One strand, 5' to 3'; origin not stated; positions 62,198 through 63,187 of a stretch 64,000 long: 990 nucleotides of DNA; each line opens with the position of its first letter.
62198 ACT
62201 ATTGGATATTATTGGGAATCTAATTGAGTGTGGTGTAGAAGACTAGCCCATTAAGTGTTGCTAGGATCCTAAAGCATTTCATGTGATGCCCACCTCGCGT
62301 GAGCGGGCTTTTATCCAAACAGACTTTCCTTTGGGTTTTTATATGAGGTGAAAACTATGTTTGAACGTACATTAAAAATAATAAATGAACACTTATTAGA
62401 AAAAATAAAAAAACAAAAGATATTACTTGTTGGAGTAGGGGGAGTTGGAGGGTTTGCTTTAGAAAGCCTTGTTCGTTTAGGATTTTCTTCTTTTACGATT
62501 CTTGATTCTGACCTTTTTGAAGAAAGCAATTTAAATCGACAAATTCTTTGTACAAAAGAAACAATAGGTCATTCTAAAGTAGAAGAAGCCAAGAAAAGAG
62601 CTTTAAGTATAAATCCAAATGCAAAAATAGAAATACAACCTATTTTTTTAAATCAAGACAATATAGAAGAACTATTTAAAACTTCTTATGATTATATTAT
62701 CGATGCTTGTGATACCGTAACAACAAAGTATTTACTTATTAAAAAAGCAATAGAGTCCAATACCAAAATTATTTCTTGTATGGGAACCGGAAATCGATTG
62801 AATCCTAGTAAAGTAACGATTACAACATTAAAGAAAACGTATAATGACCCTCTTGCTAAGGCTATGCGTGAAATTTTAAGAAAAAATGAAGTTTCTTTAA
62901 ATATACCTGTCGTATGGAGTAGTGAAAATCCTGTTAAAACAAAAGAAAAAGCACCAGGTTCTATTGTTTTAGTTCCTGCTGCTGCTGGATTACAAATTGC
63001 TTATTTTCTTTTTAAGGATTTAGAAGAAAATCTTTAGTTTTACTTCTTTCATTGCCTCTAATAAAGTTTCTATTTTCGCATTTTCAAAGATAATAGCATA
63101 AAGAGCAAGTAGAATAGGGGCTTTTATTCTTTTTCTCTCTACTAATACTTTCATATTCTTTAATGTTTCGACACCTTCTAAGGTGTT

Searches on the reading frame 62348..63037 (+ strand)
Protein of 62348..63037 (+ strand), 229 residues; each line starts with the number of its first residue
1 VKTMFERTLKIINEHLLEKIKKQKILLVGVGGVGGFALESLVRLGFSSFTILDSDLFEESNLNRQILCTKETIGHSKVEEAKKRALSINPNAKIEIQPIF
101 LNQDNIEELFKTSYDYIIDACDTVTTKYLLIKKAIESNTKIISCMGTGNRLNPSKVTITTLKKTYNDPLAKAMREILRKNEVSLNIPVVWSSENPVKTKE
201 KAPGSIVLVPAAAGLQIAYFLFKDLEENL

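Call 3: search_protein_families(library=pfam, proteins=[window:62348-63037:+], max_evalue=0.1)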
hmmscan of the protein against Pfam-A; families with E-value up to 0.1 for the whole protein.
window:62348-63037:+ (229 aa): 5 families
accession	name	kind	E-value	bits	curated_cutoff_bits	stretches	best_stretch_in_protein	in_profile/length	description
PF00899.27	ThiF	-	2.5e-38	132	28.1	1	8-150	4-147/238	ThiF family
PF00208.27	ELFV_dehydrog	-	0.031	14.4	23.4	1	9-82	19-93/241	Glutamate/Leucine/Phenylalanine/Valine dehydrogenase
PF02558.23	ApbA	-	0.038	14.1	22.2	0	25-144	1-99/150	Ketopantoate reductase PanE/ApbA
PF03435.24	Sacchrp_dh_NADP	-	0.06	14.1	25.1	0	25-92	1-44/129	Saccharopine dehydrogenase NADP binding domain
PF01488.26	Shikimate_DH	-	0.07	13.6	24.3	0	14-65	4-55/138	Shikimate / quinate 5-dehydrogenase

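Call 5: search_protein_families(library=ncbifam, proteins=[window:62348-63037:+], max_evalue=0.1)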
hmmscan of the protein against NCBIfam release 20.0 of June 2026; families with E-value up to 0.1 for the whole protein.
window:62348-63037:+ (229 aa): 31 families (the best 25 are shown)
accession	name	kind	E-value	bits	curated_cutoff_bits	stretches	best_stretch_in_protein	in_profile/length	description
NF011696.0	PRK15116.1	equivalog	7.1e-34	117.7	304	1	5-180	13-188/268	tRNA cyclic N6-threonylcarbamoyladenosine(37) synthase TcdA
NF006395.0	PRK08644.1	equivalog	4.3e-31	108.2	159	1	8-163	15-171/215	sulfur carrier protein ThiS adenylyltransferase ThiF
NF004281.0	PRK05690.1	subfamily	3.7e-26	91.9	266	1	10-180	20-184/250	molybdopterin-synthase adenylyltransferase MoeB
NF006444.0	PRK08762.1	equivalog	6.7e-25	87.5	449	1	12-143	137-267/387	molybdopterin-synthase adenylyltransferase MoeB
TIGR02356.1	adenyl_thiF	equivalog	1.8e-24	86.3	275.25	1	10-144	9-142/203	thiazole biosynthesis adenylyltransferase ThiF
NF006077.0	PRK08223.1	equivalog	7.4e-23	80.9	266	1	2-125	8-130/296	hypothetical protein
NF005902.0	PRK07878.1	equivalog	4.4e-22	78.5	647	1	18-135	38-154/392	adenylyltransferase/sulfurtransferase MoeZ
TIGR02355.1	moeB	equivalog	6.1e-22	78.2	376.55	1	16-183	18-179/240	molybdopterin-synthase adenylyltransferase MoeB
NF004111.0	PRK05600.1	equivalog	1.9e-21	76.6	437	1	18-135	37-153/371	ThiF family adenylyltransferase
NF047750.1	SAMPActivE1UbaA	equivalog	5.2e-20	71.9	450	1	20-132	30-141/270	SAMP-activating enzyme E1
NF005646.0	PRK07411.1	equivalog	2.1e-19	69.9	633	1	18-131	34-146/390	molybdopterin-synthase adenylyltransferase MoeB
NF011424.0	PRK14851.1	subfamily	3.2e-19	68.4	1170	1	4-143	25-165/679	hypothetical protein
NF006204.0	PRK08328.1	equivalog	6.8e-19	68.4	339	1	5-143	10-148/231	hypothetical protein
TIGR02354.1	thiF_fam2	equivalog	9.5e-19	68.1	152.2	1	13-138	12-135/200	thiamine biosynthesis protein ThiF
NF009123.0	PRK12475.1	subfamily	1.8e-17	63.6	510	1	9-142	11-145/338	MoeB/ThiF family adenylyltransferase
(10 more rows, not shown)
